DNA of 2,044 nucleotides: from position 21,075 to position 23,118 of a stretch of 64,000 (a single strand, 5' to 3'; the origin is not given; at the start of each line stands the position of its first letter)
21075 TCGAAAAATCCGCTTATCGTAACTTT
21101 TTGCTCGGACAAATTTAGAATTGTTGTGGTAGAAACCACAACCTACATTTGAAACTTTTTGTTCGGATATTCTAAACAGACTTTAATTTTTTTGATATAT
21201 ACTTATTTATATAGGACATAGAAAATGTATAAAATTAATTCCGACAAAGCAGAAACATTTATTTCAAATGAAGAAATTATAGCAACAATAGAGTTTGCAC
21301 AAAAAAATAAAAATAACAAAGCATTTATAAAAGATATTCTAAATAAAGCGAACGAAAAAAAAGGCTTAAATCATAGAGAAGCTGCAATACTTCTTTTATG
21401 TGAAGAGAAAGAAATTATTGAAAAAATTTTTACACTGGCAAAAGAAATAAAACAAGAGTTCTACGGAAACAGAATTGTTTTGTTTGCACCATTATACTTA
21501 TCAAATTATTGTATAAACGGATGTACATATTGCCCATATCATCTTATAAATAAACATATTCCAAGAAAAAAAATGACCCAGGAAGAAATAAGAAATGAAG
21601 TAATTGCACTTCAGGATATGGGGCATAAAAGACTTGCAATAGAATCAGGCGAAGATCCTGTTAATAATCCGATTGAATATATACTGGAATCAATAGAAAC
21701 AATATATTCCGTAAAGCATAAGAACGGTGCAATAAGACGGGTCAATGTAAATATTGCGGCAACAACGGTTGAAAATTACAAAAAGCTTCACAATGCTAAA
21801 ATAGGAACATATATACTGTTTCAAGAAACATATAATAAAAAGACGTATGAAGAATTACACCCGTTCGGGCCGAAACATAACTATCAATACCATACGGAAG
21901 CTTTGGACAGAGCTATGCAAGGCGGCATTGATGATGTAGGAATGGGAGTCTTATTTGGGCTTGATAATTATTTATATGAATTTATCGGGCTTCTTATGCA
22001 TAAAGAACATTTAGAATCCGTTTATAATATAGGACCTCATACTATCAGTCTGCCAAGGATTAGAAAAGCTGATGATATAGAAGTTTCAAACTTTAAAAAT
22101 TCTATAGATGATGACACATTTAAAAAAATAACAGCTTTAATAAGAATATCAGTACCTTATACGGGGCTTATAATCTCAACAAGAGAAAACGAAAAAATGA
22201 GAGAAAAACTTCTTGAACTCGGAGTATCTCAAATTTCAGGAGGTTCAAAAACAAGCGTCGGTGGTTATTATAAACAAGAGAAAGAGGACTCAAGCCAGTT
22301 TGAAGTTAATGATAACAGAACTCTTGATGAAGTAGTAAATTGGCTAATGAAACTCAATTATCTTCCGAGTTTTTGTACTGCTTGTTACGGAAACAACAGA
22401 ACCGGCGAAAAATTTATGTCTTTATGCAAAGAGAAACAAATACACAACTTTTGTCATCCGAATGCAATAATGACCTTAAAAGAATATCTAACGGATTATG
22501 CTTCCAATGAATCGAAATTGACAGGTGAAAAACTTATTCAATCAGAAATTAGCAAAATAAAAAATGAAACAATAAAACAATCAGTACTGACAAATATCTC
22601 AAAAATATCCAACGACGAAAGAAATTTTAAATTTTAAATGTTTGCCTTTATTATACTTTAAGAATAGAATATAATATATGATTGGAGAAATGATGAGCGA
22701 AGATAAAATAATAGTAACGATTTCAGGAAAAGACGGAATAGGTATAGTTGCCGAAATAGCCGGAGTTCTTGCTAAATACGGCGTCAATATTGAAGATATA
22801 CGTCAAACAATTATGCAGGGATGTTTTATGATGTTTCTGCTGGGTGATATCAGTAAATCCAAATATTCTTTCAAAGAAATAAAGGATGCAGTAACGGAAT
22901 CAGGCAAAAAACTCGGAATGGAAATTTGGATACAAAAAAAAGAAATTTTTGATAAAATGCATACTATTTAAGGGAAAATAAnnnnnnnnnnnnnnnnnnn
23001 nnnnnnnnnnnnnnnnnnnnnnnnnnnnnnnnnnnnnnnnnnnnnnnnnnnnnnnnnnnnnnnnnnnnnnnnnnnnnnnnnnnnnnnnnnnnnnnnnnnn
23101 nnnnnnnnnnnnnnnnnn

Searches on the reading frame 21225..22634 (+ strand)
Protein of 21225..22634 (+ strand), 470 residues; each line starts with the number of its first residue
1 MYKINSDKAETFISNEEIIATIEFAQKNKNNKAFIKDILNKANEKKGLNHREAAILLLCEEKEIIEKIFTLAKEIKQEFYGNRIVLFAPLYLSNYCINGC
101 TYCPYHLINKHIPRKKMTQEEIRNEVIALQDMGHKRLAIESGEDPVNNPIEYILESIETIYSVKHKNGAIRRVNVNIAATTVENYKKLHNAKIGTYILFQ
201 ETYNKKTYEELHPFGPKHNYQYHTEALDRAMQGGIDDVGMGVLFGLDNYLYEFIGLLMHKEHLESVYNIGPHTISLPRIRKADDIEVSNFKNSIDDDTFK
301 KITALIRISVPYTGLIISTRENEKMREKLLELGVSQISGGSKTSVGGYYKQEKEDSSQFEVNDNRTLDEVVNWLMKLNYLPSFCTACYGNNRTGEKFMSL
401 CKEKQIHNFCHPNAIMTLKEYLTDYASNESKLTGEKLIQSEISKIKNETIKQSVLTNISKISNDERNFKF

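Call 12: find_encoding_contigs(protein=window:21225-22634:+, flank=3000, max_places=10)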
Protein window:21225-22634:+ (470 aa): 10 contigs read that carry it; 7 places shown.
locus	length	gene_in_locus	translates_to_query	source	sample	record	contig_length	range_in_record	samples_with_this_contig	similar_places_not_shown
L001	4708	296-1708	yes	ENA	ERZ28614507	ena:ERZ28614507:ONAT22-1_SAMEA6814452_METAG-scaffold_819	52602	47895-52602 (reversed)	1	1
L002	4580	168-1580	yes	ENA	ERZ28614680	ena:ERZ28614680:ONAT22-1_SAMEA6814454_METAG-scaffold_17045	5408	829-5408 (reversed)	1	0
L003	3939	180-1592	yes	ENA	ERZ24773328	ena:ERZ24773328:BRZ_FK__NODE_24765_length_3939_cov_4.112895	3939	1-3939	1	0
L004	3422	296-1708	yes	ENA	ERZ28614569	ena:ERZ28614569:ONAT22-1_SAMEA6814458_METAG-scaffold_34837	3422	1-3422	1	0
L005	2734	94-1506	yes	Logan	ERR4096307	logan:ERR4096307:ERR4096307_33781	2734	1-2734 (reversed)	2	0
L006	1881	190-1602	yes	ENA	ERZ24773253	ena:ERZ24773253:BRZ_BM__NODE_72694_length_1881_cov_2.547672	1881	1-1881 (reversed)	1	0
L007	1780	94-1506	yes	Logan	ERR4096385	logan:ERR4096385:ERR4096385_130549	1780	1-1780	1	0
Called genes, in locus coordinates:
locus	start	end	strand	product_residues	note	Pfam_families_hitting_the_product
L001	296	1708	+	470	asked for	PF04055:Radical_SAM, PF06968:BATS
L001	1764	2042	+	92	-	PF01842:ACT (weak), PF13740:ACT_6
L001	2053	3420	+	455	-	PF05167:DUF711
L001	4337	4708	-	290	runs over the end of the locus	PF02629:CoA_binding, PF13380:CoA_binding_2, PF13607:Succ_CoA_lig, PF00549:Ligase_CoA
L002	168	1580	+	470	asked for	PF04055:Radical_SAM, PF06968:BATS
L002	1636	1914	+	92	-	PF01842:ACT (weak), PF13740:ACT_6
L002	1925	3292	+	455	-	PF05167:DUF711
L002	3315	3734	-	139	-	-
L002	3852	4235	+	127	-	-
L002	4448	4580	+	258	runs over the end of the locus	PF13306:LRR_5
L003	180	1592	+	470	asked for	PF04055:Radical_SAM, PF06968:BATS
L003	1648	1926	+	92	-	PF01842:ACT (weak), PF13740:ACT_6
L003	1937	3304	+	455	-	PF05167:DUF711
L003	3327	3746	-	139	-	-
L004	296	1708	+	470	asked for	PF04055:Radical_SAM, PF06968:BATS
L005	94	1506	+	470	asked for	PF04055:Radical_SAM, PF06968:BATS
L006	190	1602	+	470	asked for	PF04055:Radical_SAM, PF06968:BATS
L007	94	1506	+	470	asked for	PF04055:Radical_SAM, PF06968:BATS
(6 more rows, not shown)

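Call 32: find_homologous_proteins(query=window:21225-22634:+, max_evalue=1e-100)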
Query window:21225-22634:+ (470 aa): 8000 proteins with E <= 1e-100 among 8000 candidates; the best 120 are listed.
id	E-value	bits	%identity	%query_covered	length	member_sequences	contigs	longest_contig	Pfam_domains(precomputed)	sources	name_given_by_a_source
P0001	0.0e+0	1048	99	100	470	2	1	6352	PF04055.28,PF06968.19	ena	-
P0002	6.7e-280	946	-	-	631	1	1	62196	PF04055.28,PF06968.19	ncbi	ncbi:MAG: [FeFe] hydrogenase H-cluster radical SAM maturase HydG [Roseburia hominis]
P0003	7.0e-277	936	-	-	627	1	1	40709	PF04055.28,PF06968.19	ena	-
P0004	2.0e-255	866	79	100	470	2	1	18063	PF04055.28,PF06968.19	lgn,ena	-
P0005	1.1e-250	850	78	100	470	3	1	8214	PF04055.28,PF06968.19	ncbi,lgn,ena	-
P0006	2.7e-250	849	78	100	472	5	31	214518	PF04055.28,PF06968.19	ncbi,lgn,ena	-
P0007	1.2e-248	843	77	100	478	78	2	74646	PF04055.28,PF06968.19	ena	-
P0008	1.9e-247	839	77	100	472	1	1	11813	PF04055.28,PF06968.19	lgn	-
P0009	5.4e-247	838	76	100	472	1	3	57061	PF04055.28,PF06968.19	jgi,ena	jgi:2-iminoacetate synthase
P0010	1.0e-246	837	76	100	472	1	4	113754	PF04055.28,PF06968.19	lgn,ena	-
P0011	1.3e-246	836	77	100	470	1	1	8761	PF04055.28,PF06968.19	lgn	-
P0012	2.6e-246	835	78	100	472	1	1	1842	PF04055.28,PF06968.19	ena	-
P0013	3.2e-246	835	76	100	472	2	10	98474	PF04055.28,PF06968.19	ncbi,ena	-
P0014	4.5e-246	835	78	100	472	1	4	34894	PF04055.28,PF06968.19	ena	-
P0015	6.5e-246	834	76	100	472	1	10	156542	PF04055.28,PF06968.19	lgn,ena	-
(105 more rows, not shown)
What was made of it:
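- Checked: Homologues of the latter are named HydG by their sources (call 32).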

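Call 34: find_encoding_contigs(protein=P0002, flank=6000, max_places=6)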
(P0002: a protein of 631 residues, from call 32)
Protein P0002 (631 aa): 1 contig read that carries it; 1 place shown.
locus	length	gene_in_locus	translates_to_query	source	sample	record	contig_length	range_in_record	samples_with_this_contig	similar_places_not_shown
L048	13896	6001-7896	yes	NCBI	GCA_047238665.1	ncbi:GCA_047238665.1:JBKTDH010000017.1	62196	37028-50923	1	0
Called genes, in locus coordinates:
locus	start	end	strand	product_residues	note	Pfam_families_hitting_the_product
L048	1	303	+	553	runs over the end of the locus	PF01520:Amidase_3, PF01522:Polysacc_deac_1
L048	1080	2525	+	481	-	PF00015:MCPsignal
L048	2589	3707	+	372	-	PF00149:Metallophos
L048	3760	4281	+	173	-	PF04138:GtrA_DPMS_TM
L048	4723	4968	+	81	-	PF21699:TM1266-like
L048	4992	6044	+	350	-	PF04055:Radical_SAM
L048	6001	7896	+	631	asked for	PF04055:Radical_SAM, PF06968:BATS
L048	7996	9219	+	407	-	PF00009:GTP_EFTU (faint), PF03193:RsgA_GTPase (faint), PF00350:Dynamin_N (faint), PF01926:MMR_HSR1, PF02421:FeoB_N, PF18128:HydF_dimer, PF18133:HydF_tetramer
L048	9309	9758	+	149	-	-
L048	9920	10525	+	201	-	PF13189:Cytidylate_kin2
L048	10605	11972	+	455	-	PF01235:Na_Ala_symp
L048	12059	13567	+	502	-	PF00015:MCPsignal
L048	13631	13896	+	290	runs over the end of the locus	PF04018:VCA0040-like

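Call 35: find_encoding_contigs(protein=P0003, flank=6000, max_places=6)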
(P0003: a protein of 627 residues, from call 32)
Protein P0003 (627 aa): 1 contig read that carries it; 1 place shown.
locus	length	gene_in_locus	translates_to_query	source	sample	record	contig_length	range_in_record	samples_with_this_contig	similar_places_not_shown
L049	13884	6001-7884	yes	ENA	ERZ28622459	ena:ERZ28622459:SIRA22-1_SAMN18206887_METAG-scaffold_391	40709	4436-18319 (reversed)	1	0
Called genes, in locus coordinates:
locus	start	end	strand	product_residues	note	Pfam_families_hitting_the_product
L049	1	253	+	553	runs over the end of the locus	PF01520:Amidase_3, PF01522:Polysacc_deac_1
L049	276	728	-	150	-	-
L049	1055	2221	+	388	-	PF00015:MCPsignal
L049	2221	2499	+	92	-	-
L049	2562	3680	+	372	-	PF00149:Metallophos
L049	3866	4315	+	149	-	PF04138:GtrA_DPMS_TM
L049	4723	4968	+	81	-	PF21699:TM1266-like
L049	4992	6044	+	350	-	PF04055:Radical_SAM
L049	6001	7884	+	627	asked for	PF04055:Radical_SAM, PF06968:BATS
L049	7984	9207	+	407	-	PF00009:GTP_EFTU (faint), PF03193:RsgA_GTPase (faint), PF00350:Dynamin_N (faint), PF01926:MMR_HSR1, PF02421:FeoB_N, PF18128:HydF_dimer, PF18133:HydF_tetramer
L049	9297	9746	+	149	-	-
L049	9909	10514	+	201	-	PF13189:Cytidylate_kin2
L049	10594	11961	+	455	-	PF01235:Na_Ala_symp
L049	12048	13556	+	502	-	PF00015:MCPsignal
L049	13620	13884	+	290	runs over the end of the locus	PF04018:VCA0040-like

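Call 36: find_encoding_contigs(protein=P0004, flank=4000, max_places=4)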
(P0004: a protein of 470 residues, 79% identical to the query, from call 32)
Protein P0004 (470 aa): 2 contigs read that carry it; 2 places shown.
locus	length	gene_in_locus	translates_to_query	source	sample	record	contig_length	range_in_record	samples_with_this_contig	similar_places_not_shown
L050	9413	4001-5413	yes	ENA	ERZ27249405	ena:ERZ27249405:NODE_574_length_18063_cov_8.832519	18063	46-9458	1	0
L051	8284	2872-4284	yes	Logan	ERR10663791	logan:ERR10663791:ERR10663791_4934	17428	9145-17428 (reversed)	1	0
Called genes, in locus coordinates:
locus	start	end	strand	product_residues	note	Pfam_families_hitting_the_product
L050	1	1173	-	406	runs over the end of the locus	?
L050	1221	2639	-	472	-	PF03062:MBOAT, PF13813:MBOAT_2 (weak)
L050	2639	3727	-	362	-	-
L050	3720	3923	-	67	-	-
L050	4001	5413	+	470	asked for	PF04055:Radical_SAM, PF06968:BATS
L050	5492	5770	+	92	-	PF01842:ACT, PF13740:ACT_6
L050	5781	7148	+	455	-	PF05167:DUF711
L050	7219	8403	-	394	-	PF03486:HI0933_like, PF13738:Pyr_redox_3 (weak), PF22780:HI0933_like_1st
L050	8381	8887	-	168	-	PF01288:HPPK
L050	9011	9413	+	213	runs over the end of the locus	PF00677:Lum_binding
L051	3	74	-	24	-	?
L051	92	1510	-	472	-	PF03062:MBOAT, PF13813:MBOAT_2 (weak)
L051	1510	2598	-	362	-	-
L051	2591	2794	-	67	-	-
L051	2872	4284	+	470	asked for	PF04055:Radical_SAM, PF06968:BATS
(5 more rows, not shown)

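Call 37: find_encoding_contigs(protein=P0006, flank=4000, max_places=6)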
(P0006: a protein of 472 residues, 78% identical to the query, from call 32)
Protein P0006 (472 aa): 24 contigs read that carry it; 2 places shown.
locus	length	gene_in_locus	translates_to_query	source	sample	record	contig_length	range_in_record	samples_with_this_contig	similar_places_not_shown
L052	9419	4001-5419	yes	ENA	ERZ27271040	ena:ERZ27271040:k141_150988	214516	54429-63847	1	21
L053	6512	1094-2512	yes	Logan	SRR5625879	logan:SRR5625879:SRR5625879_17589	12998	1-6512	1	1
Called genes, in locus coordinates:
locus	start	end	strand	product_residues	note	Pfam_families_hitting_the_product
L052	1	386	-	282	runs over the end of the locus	PF02401:LYTB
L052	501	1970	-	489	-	PF00989:PAS (faint), PF08448:PAS_4, PF13426:PAS_9, PF00512:HisKA, PF02518:HATPase_c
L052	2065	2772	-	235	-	-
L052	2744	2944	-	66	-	-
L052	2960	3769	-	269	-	-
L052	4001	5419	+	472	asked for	PF04055:Radical_SAM, PF06968:BATS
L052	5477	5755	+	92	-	PF01842:ACT (weak), PF13740:ACT_6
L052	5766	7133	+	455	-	PF05167:DUF711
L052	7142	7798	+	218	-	-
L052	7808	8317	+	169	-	-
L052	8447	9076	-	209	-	-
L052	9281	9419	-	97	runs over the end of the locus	PF20660:DUF6812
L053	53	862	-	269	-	-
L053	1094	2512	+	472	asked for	PF04055:Radical_SAM, PF06968:BATS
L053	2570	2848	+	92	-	PF01842:ACT (weak), PF13740:ACT_6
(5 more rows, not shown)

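Call 98: search_protein_families(library=pfam, proteins=[window:21225-22634:+], max_evalue=0.001)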
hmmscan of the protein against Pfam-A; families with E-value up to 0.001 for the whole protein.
window:21225-22634:+ (470 aa): 2 families
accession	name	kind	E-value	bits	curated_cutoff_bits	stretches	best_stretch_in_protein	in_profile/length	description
PF06968.18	BATS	-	1.1e-18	67.7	22.2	1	275-379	1-87/88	Biotin and Thiamin Synthesis associated domain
PF04055.27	Radical_SAM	-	6.9e-17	62.5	29.5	1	92-246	3-151/166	Radical SAM superfamily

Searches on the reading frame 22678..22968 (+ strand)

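Call 98: search_protein_families(library=pfam, proteins=[window:22678-22968:+], max_evalue=0.001)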
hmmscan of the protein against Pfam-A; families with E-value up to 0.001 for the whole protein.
window:22678-22968:+ (97 aa): 2 families
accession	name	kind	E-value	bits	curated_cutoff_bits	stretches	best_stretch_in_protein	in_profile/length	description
PF13740.12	ACT_6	-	2.5e-13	50.2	23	1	11-83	3-73/76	ACT domain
PF01842.31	ACT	-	4.5e-07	30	27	1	12-47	2-37/66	ACT domain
